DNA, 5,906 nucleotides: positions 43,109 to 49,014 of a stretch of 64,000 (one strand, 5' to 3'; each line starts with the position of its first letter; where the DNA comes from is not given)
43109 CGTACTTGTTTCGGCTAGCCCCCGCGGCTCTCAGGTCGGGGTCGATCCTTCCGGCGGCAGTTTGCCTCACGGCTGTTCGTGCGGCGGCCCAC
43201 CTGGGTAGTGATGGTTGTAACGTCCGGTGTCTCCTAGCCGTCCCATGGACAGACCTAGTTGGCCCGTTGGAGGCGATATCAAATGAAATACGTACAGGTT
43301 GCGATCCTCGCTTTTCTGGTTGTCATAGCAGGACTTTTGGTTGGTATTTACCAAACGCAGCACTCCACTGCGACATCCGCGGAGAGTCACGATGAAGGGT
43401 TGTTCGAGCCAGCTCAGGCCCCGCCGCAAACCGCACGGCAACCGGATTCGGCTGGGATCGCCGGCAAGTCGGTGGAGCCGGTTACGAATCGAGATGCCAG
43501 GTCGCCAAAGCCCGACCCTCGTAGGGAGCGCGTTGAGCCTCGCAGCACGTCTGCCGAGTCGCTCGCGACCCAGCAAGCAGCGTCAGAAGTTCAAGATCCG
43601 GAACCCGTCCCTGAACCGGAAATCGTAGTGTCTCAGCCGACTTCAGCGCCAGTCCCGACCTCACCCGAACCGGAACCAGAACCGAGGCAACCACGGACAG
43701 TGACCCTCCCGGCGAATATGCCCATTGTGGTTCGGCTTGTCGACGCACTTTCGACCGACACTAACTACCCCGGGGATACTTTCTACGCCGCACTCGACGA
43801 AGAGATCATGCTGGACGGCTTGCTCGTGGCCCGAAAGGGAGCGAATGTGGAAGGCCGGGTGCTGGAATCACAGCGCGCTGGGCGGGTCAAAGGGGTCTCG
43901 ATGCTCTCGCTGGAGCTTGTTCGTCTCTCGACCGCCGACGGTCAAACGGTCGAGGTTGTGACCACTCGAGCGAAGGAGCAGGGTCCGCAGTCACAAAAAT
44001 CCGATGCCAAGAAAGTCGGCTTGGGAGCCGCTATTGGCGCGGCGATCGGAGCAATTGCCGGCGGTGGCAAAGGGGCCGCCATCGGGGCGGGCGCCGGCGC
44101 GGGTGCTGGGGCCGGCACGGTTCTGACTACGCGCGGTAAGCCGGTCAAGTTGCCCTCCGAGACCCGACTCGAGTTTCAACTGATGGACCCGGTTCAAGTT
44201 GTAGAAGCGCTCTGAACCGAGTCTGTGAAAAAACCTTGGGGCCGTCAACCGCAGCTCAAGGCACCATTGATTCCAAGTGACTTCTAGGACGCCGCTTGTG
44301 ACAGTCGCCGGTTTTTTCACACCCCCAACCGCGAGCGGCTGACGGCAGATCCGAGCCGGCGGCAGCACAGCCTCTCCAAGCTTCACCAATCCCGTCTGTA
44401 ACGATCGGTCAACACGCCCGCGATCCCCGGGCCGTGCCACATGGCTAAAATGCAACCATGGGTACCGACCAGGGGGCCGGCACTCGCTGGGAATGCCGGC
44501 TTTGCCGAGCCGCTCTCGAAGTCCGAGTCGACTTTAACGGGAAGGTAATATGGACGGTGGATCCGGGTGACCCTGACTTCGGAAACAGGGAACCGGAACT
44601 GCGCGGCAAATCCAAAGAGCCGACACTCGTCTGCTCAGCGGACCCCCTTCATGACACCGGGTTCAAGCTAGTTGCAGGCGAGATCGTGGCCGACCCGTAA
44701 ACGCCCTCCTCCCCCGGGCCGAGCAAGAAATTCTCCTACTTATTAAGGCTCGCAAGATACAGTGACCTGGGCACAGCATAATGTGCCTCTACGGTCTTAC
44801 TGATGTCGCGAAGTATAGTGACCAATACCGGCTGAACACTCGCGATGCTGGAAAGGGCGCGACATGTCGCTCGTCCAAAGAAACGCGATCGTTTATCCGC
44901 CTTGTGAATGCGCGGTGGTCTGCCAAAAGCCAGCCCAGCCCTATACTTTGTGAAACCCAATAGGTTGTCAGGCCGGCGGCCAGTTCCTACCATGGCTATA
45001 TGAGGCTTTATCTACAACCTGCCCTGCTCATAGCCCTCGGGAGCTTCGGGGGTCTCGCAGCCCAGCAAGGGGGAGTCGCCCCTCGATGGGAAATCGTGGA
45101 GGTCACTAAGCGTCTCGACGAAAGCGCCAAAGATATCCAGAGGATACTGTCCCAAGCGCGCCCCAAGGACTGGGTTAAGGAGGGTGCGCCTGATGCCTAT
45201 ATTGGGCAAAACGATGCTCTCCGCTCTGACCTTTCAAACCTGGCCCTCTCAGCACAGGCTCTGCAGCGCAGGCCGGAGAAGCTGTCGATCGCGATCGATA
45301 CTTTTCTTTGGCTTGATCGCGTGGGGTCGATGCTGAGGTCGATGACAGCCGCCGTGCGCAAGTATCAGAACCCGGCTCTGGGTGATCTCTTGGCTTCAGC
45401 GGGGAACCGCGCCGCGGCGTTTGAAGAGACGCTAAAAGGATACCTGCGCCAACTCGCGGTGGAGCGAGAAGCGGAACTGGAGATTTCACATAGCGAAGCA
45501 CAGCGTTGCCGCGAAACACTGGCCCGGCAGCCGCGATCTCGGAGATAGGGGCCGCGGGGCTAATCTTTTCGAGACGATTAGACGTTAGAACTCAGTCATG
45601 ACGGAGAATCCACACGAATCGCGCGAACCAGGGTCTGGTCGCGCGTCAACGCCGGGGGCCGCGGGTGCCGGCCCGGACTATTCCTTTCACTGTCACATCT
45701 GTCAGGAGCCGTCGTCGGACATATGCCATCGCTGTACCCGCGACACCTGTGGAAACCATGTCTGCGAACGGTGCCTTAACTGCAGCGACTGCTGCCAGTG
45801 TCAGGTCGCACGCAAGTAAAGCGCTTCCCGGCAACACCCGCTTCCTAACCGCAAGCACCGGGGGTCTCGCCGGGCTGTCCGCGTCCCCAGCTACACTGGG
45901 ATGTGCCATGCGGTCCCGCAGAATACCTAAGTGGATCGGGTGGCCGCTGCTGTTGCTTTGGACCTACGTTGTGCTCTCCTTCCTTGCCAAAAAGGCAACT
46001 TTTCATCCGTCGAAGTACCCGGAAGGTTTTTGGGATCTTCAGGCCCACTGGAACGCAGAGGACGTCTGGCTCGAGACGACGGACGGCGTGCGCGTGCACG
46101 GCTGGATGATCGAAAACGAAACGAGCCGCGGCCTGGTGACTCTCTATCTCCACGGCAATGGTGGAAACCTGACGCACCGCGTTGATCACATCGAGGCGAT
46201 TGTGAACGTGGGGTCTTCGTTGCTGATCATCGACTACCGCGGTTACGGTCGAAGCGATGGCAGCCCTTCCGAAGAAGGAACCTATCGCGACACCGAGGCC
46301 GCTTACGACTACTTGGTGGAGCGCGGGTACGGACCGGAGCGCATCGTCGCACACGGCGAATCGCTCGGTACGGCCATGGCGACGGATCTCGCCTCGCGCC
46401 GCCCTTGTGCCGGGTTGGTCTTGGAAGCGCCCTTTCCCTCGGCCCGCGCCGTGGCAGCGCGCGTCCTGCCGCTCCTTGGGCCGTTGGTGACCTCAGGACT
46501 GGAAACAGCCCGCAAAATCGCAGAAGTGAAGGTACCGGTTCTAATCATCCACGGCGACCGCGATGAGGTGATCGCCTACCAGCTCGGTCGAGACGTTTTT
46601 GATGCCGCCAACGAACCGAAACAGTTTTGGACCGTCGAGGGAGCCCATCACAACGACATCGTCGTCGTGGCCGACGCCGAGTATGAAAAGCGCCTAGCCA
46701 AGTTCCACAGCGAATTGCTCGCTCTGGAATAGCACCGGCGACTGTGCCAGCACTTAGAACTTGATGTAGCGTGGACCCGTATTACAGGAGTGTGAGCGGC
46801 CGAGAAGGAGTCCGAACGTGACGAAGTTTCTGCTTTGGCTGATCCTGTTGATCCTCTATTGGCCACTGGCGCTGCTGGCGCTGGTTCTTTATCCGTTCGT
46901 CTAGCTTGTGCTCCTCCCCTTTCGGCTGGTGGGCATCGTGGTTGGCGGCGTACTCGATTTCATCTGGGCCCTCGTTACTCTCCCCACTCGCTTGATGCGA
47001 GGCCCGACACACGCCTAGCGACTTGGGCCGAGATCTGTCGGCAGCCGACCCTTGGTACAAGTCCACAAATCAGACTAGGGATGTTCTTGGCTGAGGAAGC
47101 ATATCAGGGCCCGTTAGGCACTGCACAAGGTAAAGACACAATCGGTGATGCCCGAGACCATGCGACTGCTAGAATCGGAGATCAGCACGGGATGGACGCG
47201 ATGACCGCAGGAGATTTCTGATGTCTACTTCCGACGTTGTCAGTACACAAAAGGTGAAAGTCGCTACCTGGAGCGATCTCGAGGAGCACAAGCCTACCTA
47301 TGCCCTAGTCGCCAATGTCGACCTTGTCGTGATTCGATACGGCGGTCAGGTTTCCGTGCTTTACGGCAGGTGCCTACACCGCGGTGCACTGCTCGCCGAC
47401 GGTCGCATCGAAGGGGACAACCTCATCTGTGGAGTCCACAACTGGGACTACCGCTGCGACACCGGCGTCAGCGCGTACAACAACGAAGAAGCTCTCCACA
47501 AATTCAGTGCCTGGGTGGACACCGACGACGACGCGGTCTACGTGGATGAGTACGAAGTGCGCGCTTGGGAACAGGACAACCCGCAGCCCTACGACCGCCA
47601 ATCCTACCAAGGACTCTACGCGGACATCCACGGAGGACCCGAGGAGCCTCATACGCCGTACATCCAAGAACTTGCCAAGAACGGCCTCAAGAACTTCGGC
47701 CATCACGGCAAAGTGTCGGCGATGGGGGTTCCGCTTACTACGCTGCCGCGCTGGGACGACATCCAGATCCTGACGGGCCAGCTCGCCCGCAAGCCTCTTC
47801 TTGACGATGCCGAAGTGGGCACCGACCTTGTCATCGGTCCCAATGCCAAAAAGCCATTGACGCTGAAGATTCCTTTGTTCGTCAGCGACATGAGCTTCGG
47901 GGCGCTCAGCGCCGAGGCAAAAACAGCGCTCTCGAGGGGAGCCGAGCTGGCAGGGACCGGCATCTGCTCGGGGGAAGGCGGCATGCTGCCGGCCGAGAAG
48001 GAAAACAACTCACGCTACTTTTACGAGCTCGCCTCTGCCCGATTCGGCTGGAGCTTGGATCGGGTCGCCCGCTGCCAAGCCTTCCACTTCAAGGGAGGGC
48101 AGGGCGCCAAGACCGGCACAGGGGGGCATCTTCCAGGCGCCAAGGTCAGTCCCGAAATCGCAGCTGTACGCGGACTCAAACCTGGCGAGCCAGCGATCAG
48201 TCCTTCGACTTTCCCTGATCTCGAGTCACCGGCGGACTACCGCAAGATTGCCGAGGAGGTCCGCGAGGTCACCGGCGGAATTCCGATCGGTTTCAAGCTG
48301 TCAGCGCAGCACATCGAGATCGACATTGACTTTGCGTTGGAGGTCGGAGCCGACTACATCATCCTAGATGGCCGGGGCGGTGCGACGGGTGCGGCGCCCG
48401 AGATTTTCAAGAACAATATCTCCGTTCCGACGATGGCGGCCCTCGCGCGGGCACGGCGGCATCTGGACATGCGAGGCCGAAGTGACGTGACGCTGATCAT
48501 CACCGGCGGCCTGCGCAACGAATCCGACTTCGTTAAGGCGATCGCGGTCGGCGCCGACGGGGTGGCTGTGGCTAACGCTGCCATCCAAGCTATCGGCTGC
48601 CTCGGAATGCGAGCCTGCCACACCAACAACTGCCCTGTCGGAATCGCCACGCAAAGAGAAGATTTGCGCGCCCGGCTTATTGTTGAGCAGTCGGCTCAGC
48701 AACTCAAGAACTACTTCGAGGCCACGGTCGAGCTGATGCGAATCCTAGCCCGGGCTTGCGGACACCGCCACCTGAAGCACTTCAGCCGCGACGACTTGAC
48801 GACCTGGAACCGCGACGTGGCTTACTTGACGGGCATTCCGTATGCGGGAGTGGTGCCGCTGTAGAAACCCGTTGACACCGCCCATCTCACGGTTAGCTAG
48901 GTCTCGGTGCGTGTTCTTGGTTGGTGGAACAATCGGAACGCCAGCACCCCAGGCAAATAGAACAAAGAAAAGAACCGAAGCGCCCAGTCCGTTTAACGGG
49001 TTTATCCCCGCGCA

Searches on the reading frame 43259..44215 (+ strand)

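Call 65: search_protein_families(library=pfam, proteins=[window:43259-44215:+], max_evalue=0.00001)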
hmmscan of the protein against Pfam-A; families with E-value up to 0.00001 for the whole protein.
window:43259-44215:+ (318 aa): 1 family
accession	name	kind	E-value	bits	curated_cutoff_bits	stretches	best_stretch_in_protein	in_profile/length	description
PF13441.11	Gly-zipper_YMGG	-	7.7e-06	26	28.9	0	248-286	2-41/45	YMGG-like Gly-zipper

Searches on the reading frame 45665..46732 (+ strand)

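Call 65: search_protein_families(library=pfam, proteins=[window:45665-46732:+], max_evalue=0.00001)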
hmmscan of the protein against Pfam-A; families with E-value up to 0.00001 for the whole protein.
window:45665-46732:+ (355 aa): 3 families
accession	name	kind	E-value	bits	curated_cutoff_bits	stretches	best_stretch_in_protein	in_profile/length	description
PF12146.15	Hydrolase_4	-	7.3e-17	61.9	27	1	160-266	8-121/239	Serine aminopeptidase, S33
PF00561.26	Abhydrolase_1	-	1.2e-10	41.9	25.8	1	161-256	5-102/245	alpha/beta hydrolase fold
PF12697.13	Abhydrolase_6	-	2e-06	29.1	26.3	1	162-273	4-110/217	Alpha/beta hydrolase family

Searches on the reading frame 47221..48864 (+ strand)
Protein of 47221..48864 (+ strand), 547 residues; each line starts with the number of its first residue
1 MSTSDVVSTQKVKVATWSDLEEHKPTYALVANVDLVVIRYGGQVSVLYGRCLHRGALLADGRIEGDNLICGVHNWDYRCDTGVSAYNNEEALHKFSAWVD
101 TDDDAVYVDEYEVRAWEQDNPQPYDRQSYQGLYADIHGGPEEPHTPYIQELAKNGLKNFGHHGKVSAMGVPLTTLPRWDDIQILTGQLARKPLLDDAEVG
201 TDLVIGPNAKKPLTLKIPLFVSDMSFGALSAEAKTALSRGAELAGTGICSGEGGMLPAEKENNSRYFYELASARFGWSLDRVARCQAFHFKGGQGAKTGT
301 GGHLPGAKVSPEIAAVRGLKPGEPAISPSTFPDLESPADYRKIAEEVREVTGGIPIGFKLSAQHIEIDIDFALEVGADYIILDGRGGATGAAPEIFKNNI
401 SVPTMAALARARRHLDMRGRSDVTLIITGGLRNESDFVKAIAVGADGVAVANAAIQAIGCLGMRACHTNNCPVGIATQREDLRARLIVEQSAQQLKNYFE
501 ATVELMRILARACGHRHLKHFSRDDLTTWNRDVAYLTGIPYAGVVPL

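Call 65: search_protein_families(library=pfam, proteins=[window:47221-48864:+], max_evalue=0.00001)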
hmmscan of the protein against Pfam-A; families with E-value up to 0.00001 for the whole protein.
window:47221-48864:+ (547 aa): 3 families
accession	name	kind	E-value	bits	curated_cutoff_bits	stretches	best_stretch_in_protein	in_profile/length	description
PF01645.23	Glu_synthase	-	2.9e-88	297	20.4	1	208-515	57-368/369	Conserved region in glutamate synthase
PF00355.32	Rieske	-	7e-13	48.7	20.3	1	11-90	2-82/88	Rieske [2Fe-2S] domain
PF01070.24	FMN_dh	-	2.5e-06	27.2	24.9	1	368-463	231-314/350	FMN-dependent dehydrogenase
